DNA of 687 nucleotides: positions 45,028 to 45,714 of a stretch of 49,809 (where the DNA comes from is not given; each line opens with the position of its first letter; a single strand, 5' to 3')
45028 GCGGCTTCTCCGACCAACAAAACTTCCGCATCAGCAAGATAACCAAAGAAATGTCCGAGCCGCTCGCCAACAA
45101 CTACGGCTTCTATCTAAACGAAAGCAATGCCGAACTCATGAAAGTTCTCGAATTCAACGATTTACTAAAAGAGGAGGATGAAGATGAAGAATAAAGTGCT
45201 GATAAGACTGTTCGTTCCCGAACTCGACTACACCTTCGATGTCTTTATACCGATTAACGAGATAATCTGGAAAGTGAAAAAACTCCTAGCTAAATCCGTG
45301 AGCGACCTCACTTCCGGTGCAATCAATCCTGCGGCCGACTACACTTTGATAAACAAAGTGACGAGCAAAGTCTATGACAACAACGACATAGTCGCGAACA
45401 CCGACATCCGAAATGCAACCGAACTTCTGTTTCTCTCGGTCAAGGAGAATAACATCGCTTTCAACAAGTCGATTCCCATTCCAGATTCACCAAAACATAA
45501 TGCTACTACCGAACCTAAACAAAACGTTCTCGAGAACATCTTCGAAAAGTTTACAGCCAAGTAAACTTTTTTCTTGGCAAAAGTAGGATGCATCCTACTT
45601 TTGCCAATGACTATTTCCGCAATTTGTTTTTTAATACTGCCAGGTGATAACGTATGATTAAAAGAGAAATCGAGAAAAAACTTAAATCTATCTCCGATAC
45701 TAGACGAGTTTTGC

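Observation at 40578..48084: Pared-down T7SSb-like locus: EssC and YukD/EsaB-like only, followed by atypical WXG/LXG-like genes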

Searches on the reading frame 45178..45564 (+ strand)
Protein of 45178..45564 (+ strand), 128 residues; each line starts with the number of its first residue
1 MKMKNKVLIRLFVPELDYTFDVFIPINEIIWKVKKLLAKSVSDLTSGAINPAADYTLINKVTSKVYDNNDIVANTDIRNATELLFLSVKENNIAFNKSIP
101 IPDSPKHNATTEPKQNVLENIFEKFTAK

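Call 5: search_protein_families(library=pfam, proteins=[window:45178-45564:+], max_evalue=0.1)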
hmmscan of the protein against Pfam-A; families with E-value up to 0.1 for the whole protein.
window:45178-45564:+ (128 aa): 1 family
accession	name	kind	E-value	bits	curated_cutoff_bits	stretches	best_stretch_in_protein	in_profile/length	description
PF23326.1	UBL_UBAC1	-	0.087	13.2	27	0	4-87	9-98/109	UBAC1 UBL-like domain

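Call 6: search_protein_families(library=ncbifam, proteins=[window:45178-45564:+], max_evalue=0.1)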
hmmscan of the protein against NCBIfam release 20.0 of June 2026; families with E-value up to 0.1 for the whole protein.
window:45178-45564:+ (128 aa): 0 families

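Call 9: find_homologous_proteins(query=window:45178-45564:+, max_evalue=0.001)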
Query window:45178-45564:+ (128 aa): 145 proteins with E <= 0.001 among 147 candidates; the best 120 are listed.
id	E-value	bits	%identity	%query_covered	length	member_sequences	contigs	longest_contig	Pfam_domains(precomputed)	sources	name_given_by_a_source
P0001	6.0e-75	267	100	100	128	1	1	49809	-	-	-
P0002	2.3e-49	185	70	98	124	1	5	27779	-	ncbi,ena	-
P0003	9.5e-48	179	67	98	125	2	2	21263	-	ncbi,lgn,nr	ncbi:MAG TPA: hypothetical protein DCY94_02945, partial [Firmicutes bacterium]|nr:hypothetical prote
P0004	2.3e-46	175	67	98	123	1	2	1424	-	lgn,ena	-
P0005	2.7e-41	159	69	92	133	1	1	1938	-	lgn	-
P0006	1.2e-37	147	75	70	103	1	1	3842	-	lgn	-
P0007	1.6e-37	146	75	71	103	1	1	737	-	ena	-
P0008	4.6e-37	145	71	73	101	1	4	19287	-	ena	-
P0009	4.7e-37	145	71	73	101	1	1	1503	-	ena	-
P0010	5.4e-37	145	71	73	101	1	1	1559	-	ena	-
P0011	5.7e-37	145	71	73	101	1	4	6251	-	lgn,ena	-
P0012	7.0e-37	144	74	73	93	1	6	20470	-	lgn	-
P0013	1.1e-36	144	69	76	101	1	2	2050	-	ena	-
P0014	1.6e-36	143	69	76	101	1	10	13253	-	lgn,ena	-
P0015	1.6e-36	143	69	76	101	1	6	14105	-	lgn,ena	-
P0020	3.0e-36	142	70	73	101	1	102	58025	-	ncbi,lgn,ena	-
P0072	2.0e-28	117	64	68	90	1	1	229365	-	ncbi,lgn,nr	ncbi:MAG: hypothetical protein VZS44_00185 [Bacilli bacterium]|nr:hypothetical protein [Bacilli bact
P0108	1.9e-24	104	64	66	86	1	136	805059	-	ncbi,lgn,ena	-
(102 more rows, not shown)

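Call 10: find_encoding_contigs(protein=P0108, flank=10000, max_places=3)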
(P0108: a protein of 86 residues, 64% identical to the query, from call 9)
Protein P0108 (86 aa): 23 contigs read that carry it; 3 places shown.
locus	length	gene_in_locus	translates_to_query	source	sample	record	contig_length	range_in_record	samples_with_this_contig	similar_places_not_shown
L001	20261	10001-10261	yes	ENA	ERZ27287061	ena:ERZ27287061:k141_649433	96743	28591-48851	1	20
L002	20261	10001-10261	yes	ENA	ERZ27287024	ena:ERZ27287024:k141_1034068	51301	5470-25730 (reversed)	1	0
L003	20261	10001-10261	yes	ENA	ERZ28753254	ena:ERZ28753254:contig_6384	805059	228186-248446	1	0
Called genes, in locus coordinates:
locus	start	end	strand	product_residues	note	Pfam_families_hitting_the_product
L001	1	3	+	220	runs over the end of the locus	-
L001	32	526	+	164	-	-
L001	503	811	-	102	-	PF12647:RNHCP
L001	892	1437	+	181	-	PF01551:Peptidase_M23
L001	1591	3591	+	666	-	PF17191:RecG_wedge, PF04851:ResIII, PF00270:DEAD, PF07517:SecA_DEAD (weak), PF00271:Helicase_C, PF19833:RecG_dom3_C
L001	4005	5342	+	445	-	PF13328:HD_4, PF13521:AAA_28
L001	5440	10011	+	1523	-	PF01580:FtsK_SpoIIIE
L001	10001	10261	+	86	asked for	-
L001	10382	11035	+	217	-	-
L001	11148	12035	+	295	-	-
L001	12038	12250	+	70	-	-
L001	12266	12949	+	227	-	-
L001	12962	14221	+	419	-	-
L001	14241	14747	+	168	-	PF00383:dCMP_cyt_deam_1, PF14437:MafB19-deam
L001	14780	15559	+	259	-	PF00106:adh_short, PF08659:KR, PF23441:SDR (weak), PF13561:adh_short_C2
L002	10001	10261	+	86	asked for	-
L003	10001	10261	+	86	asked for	-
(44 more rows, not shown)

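Call 11: find_encoding_contigs(protein=P0002, flank=10000, max_places=3)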
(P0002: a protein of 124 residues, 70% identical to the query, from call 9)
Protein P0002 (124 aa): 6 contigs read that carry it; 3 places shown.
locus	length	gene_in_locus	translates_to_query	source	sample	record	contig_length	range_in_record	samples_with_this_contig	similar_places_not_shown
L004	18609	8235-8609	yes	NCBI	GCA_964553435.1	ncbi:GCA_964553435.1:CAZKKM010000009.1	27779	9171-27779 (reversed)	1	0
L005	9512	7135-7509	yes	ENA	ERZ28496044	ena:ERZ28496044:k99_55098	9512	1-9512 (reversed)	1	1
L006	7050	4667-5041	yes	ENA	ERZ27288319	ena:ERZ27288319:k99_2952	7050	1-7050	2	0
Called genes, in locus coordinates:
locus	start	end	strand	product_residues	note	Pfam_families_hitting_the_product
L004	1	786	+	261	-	?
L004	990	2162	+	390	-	-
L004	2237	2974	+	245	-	-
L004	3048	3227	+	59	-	-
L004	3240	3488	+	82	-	PF07875:Coat_F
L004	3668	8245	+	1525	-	PF01580:FtsK_SpoIIIE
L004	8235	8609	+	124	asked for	-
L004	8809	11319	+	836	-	PF09479:Flg_new (weak), PF18998:Flg_new_2, PF09479:Flg_new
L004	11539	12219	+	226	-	-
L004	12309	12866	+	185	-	-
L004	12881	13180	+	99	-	-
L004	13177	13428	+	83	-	-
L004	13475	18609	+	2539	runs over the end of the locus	-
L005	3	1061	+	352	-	?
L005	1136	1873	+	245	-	-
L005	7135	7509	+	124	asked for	-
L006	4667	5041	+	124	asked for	-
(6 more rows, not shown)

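Call 21: search_solved_structures(query=A1, max_evalue=10, show_alignments=2)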
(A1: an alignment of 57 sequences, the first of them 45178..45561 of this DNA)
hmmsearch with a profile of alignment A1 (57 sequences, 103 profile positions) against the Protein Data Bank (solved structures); distinct sequences matched with E-value up to 10: 0.

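Call 22: search_protein_families(library=pfam, alignment_id=A1, max_evalue=1)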
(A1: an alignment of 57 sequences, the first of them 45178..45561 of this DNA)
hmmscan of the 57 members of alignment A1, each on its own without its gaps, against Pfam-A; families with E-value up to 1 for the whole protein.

A. member 1, window:45178-45561:+ (128 aa): 1 family
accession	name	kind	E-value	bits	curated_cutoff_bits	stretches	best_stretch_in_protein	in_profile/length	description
PF23326.1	UBL_UBAC1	-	0.087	13.2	27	1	4-87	9-98/109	UBAC1 UBL-like domain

B. families by the number of members that match (of 57 scanned): 17 families
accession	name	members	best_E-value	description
PF23326.1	UBL_UBAC1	31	7.8e-05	UBAC1 UBL-like domain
PF12211.13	LMWSLP_N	3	0.0025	Low molecular weight S layer protein N terminal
PF07984.18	NTP_transf_7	3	0.0063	Nucleotidyltransferase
PF22793.1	DUF7013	3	0.03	Domain of unknown function (DUF7013)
PF06471.18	CoV_ExoN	2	0.0048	Coronavirus proofreading exoribonuclease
PF02357.24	NusG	2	0.05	Transcription termination factor nusG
PF12439.13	GDE_N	2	0.085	Glycogen debranching enzyme N terminal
PF08817.16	YukD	2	0.14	WXG100 protein secretion system (Wss), protein YukD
PF02469.27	Fasciclin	1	0.023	Fasciclin domain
PF11776.13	RcnB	1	0.09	Nickel/cobalt transporter regulator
PF04200.17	Lipoprotein_17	1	0.13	Lipoprotein associated domain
PF23164.1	UBL_AVO1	1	0.14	AVO1 ubiquitin-like domain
PF17077.10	Msap1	1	0.14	Mitotic spindle associated protein SHE1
PF03320.18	FBPase_glpX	1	0.15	Bacterial fructose-1,6-bisphosphatase, glpX-encoded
PF00542.24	Ribosomal_L12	1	0.17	Ribosomal protein L7/L12 C-terminal domain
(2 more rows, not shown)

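Call 26: predict_structure(alignment_id=A1)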
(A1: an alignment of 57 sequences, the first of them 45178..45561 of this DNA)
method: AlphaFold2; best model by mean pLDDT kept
length: 128 residues; sequences in the alignment: 57
mean_pLDDT: 82.6   pTM: 0.64
mean pLDDT of the five models: 82.6, 82.2, 81.8, 80.0, 79.4
residues with pLDDT >= 90: 82; 70-90: 7; 50-70: 25; < 50: 14
segments of 3 or more residues with pLDDT < 50: 105-114
pLDDT, mean of each block of 10 residues (from residue 1): 79 96 96 97 93 96 97 96 93 64 48 52 63
secondary structure, 60 per line:
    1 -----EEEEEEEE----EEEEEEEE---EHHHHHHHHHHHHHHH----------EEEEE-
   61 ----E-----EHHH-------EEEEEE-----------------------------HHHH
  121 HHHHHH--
elements in order: E6-13 E18-25 H30-44 E55-59 E82-87 H117-126

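Call 31: fold_search(model_id=the predicted structure, library=pdb)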
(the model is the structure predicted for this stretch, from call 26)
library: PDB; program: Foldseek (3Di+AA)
matches with E <= 10: 1560; with E <= 0.001: 415
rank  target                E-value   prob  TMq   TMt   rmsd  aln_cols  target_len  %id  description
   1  9lqm_B                5.8e-06  1.00  0.49  0.74   3.4        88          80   20  Crystal structure of synthetic ubiquitin variant R4 designed by ProteinMPNN (released 2025-02-12)
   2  8j0a_A                6.2e-06  1.00  0.48  0.73   3.3        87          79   21  Robust design of effective allosteric activator UbV R4 for Rsp5 E3 ligase using the machine-learning tool ProteinMPNN (released 2023-08-09)
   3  3vdz_A                6.6e-06  1.00  0.51  0.59   2.2        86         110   15  Tailoring Encodable Lanthanide-Binding Tags as MRI Contrast Agents: xq-dSE3-Ubiquitin at 2.4 Angstroms (released 2012-11-28)
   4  7npt_D8               1.1e-05  1.00  0.54  0.67   3.6        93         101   13  Cytosolic bridge of an intact ESX-5 inner membrane complex (released 2021-05-26)
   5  5hpl_C                1.6e-05  1.00  0.50  0.74   3.1        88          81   16  System-wide modulation of HECT E3 ligases with selective ubiquitin variant probes: Rsp5 and UbV R5.4 (released 2016-03-16)
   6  8t48_A                1.7e-05  1.00  0.50  0.42   2.8        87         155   15  The N4BP1 CUE-like domain in complex with linear di-Ubiquitin (released 2024-03-13)
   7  6njd_C                1.8e-05  1.00  0.48  0.44   2.4        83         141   16  Crystal structure of RavD (residues 1-200) from Legionella pneumophila (strain Corby) complexed with Met-1 linked di-u (released 2019-05-22)
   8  8sea_B                1.9e-05  1.00  0.49  0.75   2.8        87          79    8  Cryo-EM structure of a double loaded human UBA7-UBE2L6-ISG15 thioester mimetic complex (Form 1) (released 2023-10-11)
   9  8tyx_A                1.9e-05  1.00  0.50  0.73   3.1        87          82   15  Structure of a bacterial Ubl-deubiquitinase complex (form 1) (released 2024-06-12)
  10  7np7_D2               2.2e-05  1.00  0.55  0.19   3.5        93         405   13  Structure of an intact ESX-5 inner membrane complex, Composite C1 model (released 2021-06-02)
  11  6fno_D                2.3e-05  1.00  0.48  0.64   2.9        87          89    7  Caldiarchaeum Subterraneum Ubiquitin:Rpn11-homolog complex, zinc soak (released 2018-07-25)
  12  7wfc_B                2.5e-05  1.00  0.50  0.75   2.5        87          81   15  X-ray structure of HKU1-PLP2(Cys109Ser) catalytic mutant in complex with free ubiquitin (released 2022-12-28)
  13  4fjv_B                3.0e-05  1.00  0.52  0.76   2.7        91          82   14  Crystal Structure of Human Otubain2 and Ubiquitin Complex (released 2013-06-12)
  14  6nyo_E                3.6e-05  1.00  0.50  0.77   2.5        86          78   15  Crystal structure of a human Cdc34-ubiquitin thioester mimetic (released 2019-08-07)
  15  3b08_A                3.6e-05  1.00  0.50  0.43   3.5        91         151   15  Crystal structure of the mouse HOIL1-L-NZF in complex with linear di-ubiquitin (released 2011-12-14)
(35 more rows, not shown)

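Call 76: find_encoding_contigs(protein=P0072, flank=10000, max_places=1)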
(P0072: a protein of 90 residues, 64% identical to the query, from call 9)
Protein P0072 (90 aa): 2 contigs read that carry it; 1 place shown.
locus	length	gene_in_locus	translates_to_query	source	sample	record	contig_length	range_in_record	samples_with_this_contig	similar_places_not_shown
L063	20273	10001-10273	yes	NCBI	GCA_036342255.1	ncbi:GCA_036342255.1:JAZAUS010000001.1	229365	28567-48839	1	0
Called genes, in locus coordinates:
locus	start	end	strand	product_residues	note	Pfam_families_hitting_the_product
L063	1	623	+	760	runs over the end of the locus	-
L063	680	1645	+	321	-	PF02881:SRP54_N, PF06414:Zeta_toxin (weak), PF00448:SRP54, PF13614:AAA_31 (faint), PF13207:AAA_17 (weak)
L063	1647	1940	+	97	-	PF04297:UPF0122, PF04545:Sigma70_r4 (faint)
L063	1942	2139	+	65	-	-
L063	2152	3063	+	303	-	PF00004:AAA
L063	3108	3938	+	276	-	PF04203:Sortase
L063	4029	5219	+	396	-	-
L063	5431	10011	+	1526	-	PF01580:FtsK_SpoIIIE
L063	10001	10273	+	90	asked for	-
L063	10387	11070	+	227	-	-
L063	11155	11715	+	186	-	-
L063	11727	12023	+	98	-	-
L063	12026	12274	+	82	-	-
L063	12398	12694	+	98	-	PF00085:Thioredoxin, PF13098:Thioredoxin_2 (weak), PF13905:Thioredoxin_8 (faint)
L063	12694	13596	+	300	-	PF00890:FAD_binding_2 (weak), PF01266:DAO (faint), PF03486:HI0933_like (weak), PF07992:Pyr_redox_2, PF12831:FAD_oxidored, PF13450:NAD_binding_8 (weak), PF13738:Pyr_redox_3, PF00070:Pyr_redox, +1 more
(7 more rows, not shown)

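Call 77: find_encoding_contigs(protein=P0020, flank=10000, max_places=2)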
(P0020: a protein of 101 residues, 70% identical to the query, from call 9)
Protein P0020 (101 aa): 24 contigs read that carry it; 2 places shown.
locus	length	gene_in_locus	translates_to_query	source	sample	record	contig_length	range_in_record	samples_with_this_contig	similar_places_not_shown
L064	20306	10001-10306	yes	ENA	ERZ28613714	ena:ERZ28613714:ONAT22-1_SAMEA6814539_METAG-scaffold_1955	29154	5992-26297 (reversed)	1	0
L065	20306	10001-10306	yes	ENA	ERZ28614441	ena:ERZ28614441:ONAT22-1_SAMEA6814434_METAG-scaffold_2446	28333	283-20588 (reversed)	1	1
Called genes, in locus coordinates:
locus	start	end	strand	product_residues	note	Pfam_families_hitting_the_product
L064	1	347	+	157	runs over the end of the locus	PF14470:bPH_3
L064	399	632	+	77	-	PF01476:LysM (weak)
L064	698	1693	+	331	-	PF02661:Fic, PF21247:Fic-like_C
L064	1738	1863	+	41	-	-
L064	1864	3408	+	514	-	PF00239:Resolvase, PF07508:Recombinase, PF13408:Zn_ribbon_recom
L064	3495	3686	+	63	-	PF01476:LysM (faint)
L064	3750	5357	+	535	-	-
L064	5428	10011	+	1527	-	PF01580:FtsK_SpoIIIE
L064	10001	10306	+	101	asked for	-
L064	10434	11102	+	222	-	-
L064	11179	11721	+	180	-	-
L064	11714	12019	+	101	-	-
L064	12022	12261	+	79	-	-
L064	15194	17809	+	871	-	PF06135:IreB (faint), PF08230:CW_7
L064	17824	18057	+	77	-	-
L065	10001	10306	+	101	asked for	-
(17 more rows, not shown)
